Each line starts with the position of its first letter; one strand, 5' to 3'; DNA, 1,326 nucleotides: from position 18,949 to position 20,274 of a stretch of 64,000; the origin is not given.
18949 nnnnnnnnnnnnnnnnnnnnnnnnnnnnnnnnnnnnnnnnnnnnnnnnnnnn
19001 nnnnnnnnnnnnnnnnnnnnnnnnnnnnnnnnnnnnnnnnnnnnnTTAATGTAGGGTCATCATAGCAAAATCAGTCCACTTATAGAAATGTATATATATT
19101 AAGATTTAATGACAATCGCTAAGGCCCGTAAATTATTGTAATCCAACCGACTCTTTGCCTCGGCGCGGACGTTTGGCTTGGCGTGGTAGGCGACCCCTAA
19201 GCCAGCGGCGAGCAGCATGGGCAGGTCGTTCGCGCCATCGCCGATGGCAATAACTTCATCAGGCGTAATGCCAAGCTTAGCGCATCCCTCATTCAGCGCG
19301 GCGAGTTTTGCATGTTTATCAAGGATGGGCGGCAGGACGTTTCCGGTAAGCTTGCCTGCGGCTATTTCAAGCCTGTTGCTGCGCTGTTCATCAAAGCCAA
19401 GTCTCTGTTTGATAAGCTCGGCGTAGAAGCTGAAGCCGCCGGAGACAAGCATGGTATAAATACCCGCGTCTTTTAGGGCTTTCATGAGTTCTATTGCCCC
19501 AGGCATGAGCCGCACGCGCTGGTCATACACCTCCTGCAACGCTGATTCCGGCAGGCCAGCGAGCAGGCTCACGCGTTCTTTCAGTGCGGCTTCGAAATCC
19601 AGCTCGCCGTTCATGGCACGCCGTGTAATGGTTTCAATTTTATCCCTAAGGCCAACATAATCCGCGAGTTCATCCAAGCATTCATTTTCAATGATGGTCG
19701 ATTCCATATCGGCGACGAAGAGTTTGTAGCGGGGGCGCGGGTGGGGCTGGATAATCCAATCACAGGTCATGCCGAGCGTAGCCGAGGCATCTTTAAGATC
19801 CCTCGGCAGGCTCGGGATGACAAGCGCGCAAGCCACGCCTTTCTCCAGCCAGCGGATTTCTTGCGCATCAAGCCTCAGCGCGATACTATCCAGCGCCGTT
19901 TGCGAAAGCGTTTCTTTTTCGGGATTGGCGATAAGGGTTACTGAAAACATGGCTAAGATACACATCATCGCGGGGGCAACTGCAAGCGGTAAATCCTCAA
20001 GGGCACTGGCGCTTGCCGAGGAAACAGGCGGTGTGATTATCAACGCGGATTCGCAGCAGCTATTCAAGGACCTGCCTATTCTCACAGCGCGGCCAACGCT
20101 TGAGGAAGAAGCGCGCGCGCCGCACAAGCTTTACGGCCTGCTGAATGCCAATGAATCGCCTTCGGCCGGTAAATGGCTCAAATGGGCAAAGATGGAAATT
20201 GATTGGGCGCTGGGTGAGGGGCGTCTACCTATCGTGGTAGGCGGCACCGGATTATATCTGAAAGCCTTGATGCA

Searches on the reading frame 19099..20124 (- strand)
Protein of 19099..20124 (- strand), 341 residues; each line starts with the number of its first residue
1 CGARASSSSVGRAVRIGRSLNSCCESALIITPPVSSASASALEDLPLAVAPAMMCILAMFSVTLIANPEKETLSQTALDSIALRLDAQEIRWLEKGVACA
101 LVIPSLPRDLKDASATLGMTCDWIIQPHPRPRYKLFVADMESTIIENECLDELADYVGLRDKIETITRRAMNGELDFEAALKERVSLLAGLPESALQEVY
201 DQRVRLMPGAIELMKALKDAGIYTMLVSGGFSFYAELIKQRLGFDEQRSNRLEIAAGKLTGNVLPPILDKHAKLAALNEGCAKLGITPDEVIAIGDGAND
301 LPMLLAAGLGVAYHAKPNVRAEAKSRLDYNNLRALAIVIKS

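Call 66: search_protein_families(library=pfam, proteins=[window:19099-20124:-], max_evalue=0.00001)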
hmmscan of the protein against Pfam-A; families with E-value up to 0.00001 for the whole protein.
window:19099-20124:- (341 aa): 3 families
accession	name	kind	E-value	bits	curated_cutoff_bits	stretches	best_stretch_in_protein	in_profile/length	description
PF12710.13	HAD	-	9.9e-26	91.8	27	1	137-304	2-188/189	haloacid dehalogenase-like hydrolase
PF00702.32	Hydrolase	-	3.6e-20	73.6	26.4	1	133-308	1-191/191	haloacid dehalogenase-like hydrolase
PF08282.18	Hydrolase_3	-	1.4e-12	48.3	20.9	1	271-338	186-254/255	haloacid dehalogenase-like hydrolase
